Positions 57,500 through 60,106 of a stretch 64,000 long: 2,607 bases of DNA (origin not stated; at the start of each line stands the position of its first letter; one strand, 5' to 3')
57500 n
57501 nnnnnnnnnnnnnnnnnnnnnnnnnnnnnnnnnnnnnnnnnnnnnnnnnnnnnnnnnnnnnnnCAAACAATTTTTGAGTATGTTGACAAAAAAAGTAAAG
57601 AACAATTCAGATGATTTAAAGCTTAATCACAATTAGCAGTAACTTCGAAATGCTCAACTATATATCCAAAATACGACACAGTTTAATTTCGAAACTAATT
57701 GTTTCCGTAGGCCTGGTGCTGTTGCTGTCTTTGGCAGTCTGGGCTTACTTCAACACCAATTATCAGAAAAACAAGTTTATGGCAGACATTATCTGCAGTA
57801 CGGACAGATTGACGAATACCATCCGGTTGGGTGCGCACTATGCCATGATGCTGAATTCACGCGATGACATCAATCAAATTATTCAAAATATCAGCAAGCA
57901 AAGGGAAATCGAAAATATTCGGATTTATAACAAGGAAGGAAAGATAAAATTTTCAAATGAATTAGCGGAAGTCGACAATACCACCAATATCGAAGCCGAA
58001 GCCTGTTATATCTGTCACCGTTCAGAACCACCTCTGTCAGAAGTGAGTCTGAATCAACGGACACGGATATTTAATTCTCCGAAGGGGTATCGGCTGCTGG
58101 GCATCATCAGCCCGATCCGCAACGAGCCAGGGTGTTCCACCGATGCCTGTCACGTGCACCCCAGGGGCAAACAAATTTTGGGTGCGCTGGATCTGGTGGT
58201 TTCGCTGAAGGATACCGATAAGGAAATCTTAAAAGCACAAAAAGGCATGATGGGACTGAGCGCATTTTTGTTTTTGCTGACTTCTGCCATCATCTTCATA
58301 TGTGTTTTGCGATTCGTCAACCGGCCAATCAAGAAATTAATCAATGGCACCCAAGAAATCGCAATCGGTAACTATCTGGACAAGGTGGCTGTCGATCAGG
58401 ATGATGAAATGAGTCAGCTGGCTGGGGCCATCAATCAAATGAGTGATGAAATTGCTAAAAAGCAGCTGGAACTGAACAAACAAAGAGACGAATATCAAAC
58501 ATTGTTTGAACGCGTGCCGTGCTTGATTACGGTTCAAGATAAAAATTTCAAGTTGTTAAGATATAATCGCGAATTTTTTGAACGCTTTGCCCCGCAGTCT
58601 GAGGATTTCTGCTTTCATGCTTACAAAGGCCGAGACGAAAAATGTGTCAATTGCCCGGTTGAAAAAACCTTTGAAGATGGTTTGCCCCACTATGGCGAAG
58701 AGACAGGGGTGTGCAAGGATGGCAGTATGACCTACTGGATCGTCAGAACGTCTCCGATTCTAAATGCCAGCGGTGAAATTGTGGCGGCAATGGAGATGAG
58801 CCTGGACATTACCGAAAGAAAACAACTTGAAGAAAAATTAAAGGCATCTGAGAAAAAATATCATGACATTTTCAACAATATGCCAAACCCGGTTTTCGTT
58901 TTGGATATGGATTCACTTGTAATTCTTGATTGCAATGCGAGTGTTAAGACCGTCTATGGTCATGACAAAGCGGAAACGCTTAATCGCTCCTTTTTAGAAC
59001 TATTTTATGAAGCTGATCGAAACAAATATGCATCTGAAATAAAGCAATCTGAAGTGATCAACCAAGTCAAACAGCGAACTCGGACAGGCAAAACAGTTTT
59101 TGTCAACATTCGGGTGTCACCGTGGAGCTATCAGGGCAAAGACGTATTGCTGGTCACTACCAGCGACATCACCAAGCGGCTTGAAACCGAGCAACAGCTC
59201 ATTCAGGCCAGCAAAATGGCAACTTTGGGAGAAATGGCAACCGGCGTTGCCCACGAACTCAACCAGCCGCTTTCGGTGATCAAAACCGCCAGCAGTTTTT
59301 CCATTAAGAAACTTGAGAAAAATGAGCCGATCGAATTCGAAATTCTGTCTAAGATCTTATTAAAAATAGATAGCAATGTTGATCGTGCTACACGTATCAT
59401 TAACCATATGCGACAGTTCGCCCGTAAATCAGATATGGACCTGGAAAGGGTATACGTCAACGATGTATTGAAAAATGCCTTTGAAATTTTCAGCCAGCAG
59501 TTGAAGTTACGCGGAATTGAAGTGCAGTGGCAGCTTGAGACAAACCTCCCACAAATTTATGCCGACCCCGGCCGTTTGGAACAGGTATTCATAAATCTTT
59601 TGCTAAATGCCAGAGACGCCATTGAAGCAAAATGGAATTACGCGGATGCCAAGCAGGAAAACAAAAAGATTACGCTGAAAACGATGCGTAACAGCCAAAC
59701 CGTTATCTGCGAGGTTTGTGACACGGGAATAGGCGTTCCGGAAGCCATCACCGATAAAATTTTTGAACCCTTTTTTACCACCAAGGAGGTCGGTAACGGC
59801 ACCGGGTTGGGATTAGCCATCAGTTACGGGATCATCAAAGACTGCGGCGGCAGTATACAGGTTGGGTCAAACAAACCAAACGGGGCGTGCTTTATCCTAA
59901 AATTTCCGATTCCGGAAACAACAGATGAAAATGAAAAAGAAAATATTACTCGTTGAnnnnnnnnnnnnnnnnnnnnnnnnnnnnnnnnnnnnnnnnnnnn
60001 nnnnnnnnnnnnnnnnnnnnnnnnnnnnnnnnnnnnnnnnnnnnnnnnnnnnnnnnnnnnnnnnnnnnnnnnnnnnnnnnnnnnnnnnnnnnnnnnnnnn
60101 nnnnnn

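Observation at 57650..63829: Sensor cluster downstream of the hdr operon has kinases and receivers but no DNA-binding output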

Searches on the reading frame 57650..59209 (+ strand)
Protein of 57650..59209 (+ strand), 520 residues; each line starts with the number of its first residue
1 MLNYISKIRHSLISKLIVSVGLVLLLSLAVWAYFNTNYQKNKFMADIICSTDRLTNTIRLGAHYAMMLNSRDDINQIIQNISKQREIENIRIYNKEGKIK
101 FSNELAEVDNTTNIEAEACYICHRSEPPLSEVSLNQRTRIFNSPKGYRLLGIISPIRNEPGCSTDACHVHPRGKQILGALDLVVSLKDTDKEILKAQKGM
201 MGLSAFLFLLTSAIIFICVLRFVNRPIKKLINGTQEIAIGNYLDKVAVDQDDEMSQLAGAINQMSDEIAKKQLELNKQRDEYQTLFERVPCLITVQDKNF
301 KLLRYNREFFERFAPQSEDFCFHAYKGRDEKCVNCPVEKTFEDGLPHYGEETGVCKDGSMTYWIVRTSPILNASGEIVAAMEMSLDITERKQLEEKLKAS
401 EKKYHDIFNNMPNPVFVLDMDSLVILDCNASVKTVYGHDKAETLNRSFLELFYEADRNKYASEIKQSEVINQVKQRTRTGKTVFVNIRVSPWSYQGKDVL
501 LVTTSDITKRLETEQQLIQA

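Call 45: find_related_loci(query=A3, collection=metagenome_contigs, flank=10000)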
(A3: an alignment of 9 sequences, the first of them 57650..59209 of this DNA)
Query A3 (520 aa) in metagenome_contigs; peptide patterns used: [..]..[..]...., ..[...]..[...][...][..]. (x = any residue, [..] = any of these).
600 stretches matched a pattern (row limit reached: there are more); 460 encode a relative of the query (tblastn E <= 1e-3); the best 80 are kept; 80 distinct loci.
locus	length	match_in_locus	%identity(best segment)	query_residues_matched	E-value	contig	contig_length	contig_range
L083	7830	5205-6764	82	1-520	0e+0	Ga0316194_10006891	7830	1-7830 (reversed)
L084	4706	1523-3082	81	1-520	0e+0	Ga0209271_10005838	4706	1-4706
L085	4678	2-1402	88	54-520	0e+0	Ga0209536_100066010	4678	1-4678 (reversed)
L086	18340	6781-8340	81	1-520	0e+0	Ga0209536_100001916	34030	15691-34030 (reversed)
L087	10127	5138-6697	81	1-520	0e+0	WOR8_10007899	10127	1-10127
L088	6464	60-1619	81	1-520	0e+0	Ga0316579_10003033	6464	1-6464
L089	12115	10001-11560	78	1-520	0e+0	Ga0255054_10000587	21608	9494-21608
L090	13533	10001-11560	78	1-520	0e+0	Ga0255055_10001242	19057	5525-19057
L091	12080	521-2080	71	1-520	0e+0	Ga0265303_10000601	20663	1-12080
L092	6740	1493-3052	70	1-520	0e+0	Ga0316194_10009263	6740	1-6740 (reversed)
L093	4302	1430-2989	70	1-520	0e+0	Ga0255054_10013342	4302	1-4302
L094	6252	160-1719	69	1-520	0e+0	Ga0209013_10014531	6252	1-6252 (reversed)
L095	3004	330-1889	68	1-520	0e+0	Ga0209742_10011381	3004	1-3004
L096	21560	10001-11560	69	1-520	0e+0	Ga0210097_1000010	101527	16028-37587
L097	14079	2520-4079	69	1-520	0e+0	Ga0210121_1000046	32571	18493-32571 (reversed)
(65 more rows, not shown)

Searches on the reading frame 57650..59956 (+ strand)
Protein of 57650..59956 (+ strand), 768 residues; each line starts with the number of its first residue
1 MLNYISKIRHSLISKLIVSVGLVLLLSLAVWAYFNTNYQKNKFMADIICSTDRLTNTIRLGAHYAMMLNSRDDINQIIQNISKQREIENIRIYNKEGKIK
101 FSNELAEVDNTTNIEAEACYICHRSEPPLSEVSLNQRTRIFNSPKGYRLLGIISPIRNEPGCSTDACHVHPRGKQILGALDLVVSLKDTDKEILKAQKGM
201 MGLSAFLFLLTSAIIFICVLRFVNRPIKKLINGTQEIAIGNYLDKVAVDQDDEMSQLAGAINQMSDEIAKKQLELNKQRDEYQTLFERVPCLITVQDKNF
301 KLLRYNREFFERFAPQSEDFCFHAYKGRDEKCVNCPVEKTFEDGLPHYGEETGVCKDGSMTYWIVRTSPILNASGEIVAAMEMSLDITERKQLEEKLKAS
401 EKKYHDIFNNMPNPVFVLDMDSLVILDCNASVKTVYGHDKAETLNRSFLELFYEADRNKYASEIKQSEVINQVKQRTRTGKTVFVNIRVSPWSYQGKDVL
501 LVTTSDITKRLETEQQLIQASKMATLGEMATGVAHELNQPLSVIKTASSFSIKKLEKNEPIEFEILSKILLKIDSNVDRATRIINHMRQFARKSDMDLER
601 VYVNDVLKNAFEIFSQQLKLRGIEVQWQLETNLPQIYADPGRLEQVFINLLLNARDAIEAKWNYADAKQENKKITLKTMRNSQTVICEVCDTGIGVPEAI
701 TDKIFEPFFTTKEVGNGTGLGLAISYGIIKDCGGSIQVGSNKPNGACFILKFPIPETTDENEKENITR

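Call 3: search_protein_families(library=pfam, proteins=[window:57650-59956:+], max_evalue=0.01)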
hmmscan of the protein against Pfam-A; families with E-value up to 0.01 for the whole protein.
window:57650-59956:+ (768 aa): 11 families
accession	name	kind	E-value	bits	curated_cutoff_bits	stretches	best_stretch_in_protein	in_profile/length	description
PF02518.31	HATPase_c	-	5.1e-21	75.6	26.4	1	639-755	2-110/111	Histidine kinase-, DNA gyrase B-, and HSP90-like ATPase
PF08448.16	PAS_4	-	1.7e-17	64.1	23.1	2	286-392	1-110/110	PAS fold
PF13426.13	PAS_9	-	1.8e-13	51.1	27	1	412-509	1-103/103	PAS domain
PF00989.32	PAS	-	5.2e-11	43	22.6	1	403-505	2-111/113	PAS fold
PF00672.30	HAMP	-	3.5e-09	37.3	25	1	219-268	2-51/53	HAMP domain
PF13188.13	PAS_8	-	6.9e-09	35.7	21.8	1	403-452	2-51/65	PAS domain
PF00512.31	HisKA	-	8.3e-09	35.8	26.9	1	526-593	2-63/66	His Kinase A (phospho-acceptor) domain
PF08447.18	PAS_3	-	1.2e-05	25.9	25.6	1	426-501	2-85/89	PAS fold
PF21563.3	Mcp40H-20_sensor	-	0.00022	21.9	27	1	65-186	10-111/112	Methyl-accepting chemotaxis sensory transducer, class 40H, sensor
PF22610.1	CovS-like_HAMP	-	0.0077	16.6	27.4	0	224-266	8-50/57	Histidine kinase, HAMP domain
PF18059.6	Csd3_N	-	0.0087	16.8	27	0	31-102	11-79/83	Csd3 N-terminal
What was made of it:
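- Checked: 57650-59956 is a 768-aa kinase with HAMP, two PAS, HisKA and HATPase_c domains (call 3).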

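Call 51: find_homologous_proteins(query=window:57650-59956:+, max_evalue=1e-30)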
Query window:57650-59956:+ (768 aa): 2663 proteins with E <= 1e-30 among 8000 candidates; the best 120 are listed.
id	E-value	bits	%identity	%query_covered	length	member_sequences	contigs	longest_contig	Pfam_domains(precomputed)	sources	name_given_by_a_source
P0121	0.0e+0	1623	94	100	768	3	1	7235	PF00672.31,PF13426.14,PF13188.14,PF08448.17,PF02518.32,PF00512.32,PF00989.32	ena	-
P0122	0.0e+0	1483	85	100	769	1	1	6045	PF00672.31,PF13426.14,PF13188.14,PF08448.17,PF02518.32,PF21563.4,PF00512.32,PF00989.32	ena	-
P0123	0.0e+0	1464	86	97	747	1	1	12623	PF00672.31,PF13426.14,PF13188.14,PF08448.17,PF02518.32,PF21563.4,PF00512.32,PF00989.32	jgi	jgi:histidine kinase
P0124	0.0e+0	1400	81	99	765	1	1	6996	PF00672.31,PF13426.14,PF13188.14,PF08448.17,PF02518.32,PF21563.4,PF00512.32,PF00989.32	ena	-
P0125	0.0e+0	1395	81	100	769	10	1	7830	PF00672.31,PF08447.19,PF13426.14,PF13188.14,PF08448.17,PF02518.32,PF00512.32,PF00989.32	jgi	-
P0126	0.0e+0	1391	80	100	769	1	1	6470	PF00672.31,PF13426.14,PF13188.14,PF08448.17,PF02518.32,PF21563.4,PF00512.32,PF00989.32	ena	-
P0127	0.0e+0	1390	80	100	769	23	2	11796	PF00672.31,PF13426.14,PF13188.14,PF08448.17,PF02518.32,PF21563.4,PF00512.32,PF00989.32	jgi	jgi:histidine kinase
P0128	0.0e+0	1389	80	100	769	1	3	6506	PF00672.31,PF13426.14,PF13188.14,PF08448.17,PF02518.32,PF21563.4,PF00512.32,PF00989.32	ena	-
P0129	0.0e+0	1385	80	100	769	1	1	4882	PF00672.31,PF13426.14,PF13188.14,PF08448.17,PF02518.32,PF21563.4,PF00512.32,PF00989.32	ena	-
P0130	0.0e+0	1382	83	96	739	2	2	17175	PF00672.31,PF13426.14,PF13188.14,PF08448.17,PF02518.32,PF21563.4,PF00512.32,PF00989.32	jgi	jgi:histidine kinase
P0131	0.0e+0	1355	79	100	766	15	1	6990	PF00672.31,PF13426.14,PF13188.14,PF08448.17,PF02518.32,PF21563.4,PF00512.32,PF00989.32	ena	-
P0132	0.0e+0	1352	78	100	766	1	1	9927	PF00672.31,PF08447.19,PF13426.14,PF13188.14,PF08448.17,PF02518.32,PF21563.4,PF00512.32,PF00989.32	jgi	jgi:histidine kinase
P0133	0.0e+0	1349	78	100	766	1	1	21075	PF00672.31,PF08447.19,PF13426.14,PF13188.14,PF08448.17,PF02518.32,PF21563.4,PF00512.32,PF00989.32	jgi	jgi:histidine kinase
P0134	0.0e+0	1344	77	100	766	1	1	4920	PF00672.31,PF08447.19,PF13426.14,PF13188.14,PF08448.17,PF02518.32,PF21563.4,PF00512.32,PF00989.32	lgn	-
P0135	0.0e+0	1344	78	100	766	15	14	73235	PF00672.31,PF08447.19,PF13426.14,PF13188.14,PF08448.17,PF02518.32,PF21563.4,PF00512.32,PF00989.32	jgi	jgi:histidine kinase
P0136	0.0e+0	1343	77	100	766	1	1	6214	PF00672.31,PF08447.19,PF13426.14,PF13188.14,PF08448.17,PF02518.32,PF21563.4,PF00512.32,PF00989.32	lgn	-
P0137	0.0e+0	1342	77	100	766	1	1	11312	PF00672.31,PF08447.19,PF13426.14,PF13188.14,PF08448.17,PF02518.32,PF21563.4,PF00512.32,PF00989.32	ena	-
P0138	0.0e+0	1342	77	100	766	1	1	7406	PF00672.31,PF08447.19,PF13426.14,PF13188.14,PF08448.17,PF02518.32,PF21563.4,PF00512.32,PF00989.32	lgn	-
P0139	0.0e+0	1341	77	100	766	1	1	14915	PF00672.31,PF08447.19,PF13426.14,PF13188.14,PF08448.17,PF02518.32,PF21563.4,PF00512.32,PF00989.32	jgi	jgi:histidine kinase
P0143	0.0e+0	1324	77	100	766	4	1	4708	PF00672.31,PF13426.14,PF13188.14,PF08448.17,PF02518.32,PF21563.4,PF00512.32,PF00989.32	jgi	jgi:histidine kinase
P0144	0.0e+0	1320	76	100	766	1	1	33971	PF00672.31,PF13426.14,PF13188.14,PF08448.17,PF02518.32,PF21563.4,PF00512.32,PF00989.32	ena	-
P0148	0.0e+0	1305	76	100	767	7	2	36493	PF00672.31,PF08447.19,PF13426.14,PF13188.14,PF08448.17,PF02518.32,PF21563.4,PF00512.32,PF00989.32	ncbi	-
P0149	0.0e+0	1303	76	100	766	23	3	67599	PF00672.31,PF08447.19,PF13426.14,PF13188.14,PF08448.17,PF02518.32,PF21563.4,PF00512.32,PF00989.32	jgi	jgi:histidine kinase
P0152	0.0e+0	1246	73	96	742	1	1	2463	PF00672.31,PF13426.14,PF13188.14,PF08448.17,PF02518.32,PF21563.4,PF00512.32,PF00989.32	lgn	-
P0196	0.0e+0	1204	70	99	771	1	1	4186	PF00672.31,PF13426.14,PF13188.14,PF08448.17,PF02518.32,PF21563.4,PF00512.32,PF00989.32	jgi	jgi:histidine kinase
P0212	0.0e+0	1197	68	100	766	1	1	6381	PF00672.31,PF13426.14,PF13188.14,PF08448.17,PF02518.32,PF21563.4,PF00512.32,PF00989.32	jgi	jgi:histidine kinase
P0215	0.0e+0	1196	70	98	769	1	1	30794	PF00672.31,PF13426.14,PF13188.14,PF08448.17,PF02518.32,PF21563.4,PF00512.32,PF00989.32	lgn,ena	-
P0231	0.0e+0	1187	69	100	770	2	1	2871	PF00672.31,PF13426.14,PF13188.14,PF08448.17,PF02518.32,PF21563.4,PF00512.32,PF00989.32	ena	-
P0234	0.0e+0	1185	68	100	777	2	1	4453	PF00672.31,PF13426.14,PF13188.14,PF08448.17,PF02518.32,PF21563.4,PF00512.32,PF00989.32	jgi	jgi:PAS domain S-box-containing protein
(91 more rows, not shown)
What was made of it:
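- On Haem-c periplasmic PAS-like sensor (PF21563 / GSU0935 type): Many orthologues carry a precomputed PF21563 hit (call 51).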

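Call 54: search_protein_families(library=ncbifam, proteins=[window:57650-59956:+], max_evalue=0.00001)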
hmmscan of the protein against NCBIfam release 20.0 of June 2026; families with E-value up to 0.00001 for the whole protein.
window:57650-59956:+ (768 aa): 78 families (the best 25 are shown)
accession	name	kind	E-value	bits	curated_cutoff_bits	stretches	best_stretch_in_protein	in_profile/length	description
NF008468.0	PRK11360.1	equivalog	4.1e-72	243.4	646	2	405-760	271-614/616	two-component system sensor histidine kinase AtoS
NF046020.1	HisKinCckABruc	equivalog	6.7e-56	189.7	1000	1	383-754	327-707/868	cell cycle histidine kinase CckA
NF046026.1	HisKinCckACaul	equivalog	2.2e-52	178.1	1000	1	415-764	195-542/678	cell cycle histidine kinase CckA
NF010076.0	PRK13557.1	subfamily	4e-52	177.3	631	1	468-764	103-404/540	histidine kinase famiy protein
NF052574.1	HisKinEspCMyxo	equivalog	7.7e-51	173.2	1200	1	423-762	308-645/785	serine histidine kinase EspC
NF052573.1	HisKinEspAMyxo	equivalog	2e-49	168.4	1400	1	356-758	211-615/755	serine histidine kinase EspA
NF046044.1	PnpS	equivalog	9.6e-48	163.1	400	2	395-753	48-390/390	two-component system histidine kinase PnpS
NF007688.0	PRK10364.1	equivalog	5.3e-46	157.3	479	1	513-758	227-455/460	two-component system sensor histidine kinase ZraS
NF033092.0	HK_WalK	equivalog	8.9e-45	153.3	725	2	394-753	249-593/594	cell wall metabolism sensor histidine kinase WalK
NF047466.1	hybrid_RR_LvrB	exception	3.3e-42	145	500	1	509-754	135-376/377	hybrid histidine kinase/response regulator LvrB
NF041777.1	sens_FixL_Rhizob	equivalog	6.6e-42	143.8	850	1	329-756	50-483/485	sensor protein FixL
NF047794.1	HisKinPtgB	equivalog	9.8e-42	143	1000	1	506-752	421-653/656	two-component system sensor histidine kinase PgtB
NF010411.0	PRK13837.1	equivalog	2e-41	141.9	647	1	509-761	433-682/828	two-component system VirA-like sensor kinase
NF038348.1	T2SS_HK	subfamily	8.9e-39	133.3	450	1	567-754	395-573/574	histidine kinase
NF047497.1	HK_LIC_12097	equivalog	1.2e-37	129.5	500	1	464-753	87-365/367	LIC_12097 family sensor histidine kinase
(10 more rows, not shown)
